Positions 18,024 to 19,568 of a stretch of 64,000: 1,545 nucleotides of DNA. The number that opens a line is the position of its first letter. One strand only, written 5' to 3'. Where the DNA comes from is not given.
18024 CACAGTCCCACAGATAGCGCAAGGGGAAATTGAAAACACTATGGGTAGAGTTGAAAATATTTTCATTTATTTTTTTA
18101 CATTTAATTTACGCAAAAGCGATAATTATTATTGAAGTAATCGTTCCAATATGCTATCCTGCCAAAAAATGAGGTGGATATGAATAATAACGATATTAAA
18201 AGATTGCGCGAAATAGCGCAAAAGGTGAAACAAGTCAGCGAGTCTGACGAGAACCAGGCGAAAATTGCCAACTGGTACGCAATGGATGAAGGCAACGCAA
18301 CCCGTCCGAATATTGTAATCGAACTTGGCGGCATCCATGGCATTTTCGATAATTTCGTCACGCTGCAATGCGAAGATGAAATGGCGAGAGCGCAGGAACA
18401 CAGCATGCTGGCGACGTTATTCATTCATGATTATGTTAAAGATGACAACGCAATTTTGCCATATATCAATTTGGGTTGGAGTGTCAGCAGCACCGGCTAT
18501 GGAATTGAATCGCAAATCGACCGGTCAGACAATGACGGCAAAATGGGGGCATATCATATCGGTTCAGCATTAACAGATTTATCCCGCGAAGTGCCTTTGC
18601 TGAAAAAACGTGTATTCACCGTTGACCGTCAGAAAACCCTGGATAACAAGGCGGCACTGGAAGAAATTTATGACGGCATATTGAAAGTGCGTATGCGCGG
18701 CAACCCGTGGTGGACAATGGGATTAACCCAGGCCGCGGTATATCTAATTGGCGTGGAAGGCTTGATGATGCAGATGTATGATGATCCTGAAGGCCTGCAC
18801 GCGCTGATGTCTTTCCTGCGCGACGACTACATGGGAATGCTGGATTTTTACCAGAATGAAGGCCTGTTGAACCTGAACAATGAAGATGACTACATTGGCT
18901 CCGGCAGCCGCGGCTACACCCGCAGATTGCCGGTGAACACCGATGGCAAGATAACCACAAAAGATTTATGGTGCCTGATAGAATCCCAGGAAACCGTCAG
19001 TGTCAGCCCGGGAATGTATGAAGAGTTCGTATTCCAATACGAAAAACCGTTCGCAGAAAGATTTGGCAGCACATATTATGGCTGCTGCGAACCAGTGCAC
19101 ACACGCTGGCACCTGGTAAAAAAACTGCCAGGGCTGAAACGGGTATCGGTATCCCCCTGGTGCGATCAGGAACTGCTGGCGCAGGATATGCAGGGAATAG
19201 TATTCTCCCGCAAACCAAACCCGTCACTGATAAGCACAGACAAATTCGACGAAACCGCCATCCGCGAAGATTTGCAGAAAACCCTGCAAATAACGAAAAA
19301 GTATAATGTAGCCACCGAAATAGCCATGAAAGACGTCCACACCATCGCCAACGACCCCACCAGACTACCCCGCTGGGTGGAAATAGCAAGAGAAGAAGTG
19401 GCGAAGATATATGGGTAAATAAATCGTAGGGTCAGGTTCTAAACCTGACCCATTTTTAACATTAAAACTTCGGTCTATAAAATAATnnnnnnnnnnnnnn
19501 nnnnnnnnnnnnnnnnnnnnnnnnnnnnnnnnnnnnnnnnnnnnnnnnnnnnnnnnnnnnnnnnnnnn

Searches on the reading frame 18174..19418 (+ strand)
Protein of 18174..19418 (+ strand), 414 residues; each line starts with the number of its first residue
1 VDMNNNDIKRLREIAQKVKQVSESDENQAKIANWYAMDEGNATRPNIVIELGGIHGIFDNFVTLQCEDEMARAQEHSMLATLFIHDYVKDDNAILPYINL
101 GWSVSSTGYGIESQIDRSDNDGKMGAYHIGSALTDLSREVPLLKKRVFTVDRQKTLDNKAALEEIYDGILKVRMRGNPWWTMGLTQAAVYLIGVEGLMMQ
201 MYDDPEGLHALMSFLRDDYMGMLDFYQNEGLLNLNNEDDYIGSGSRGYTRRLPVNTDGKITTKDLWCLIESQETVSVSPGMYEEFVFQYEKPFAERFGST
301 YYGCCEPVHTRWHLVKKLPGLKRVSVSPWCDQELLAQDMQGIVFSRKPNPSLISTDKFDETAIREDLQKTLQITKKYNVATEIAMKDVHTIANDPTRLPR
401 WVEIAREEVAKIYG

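Call 70: search_protein_families(library=pfam, proteins=[window:18174-19418:+], max_evalue=0.001)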
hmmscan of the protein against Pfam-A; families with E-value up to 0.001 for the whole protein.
window:18174-19418:+ (414 aa): 0 families
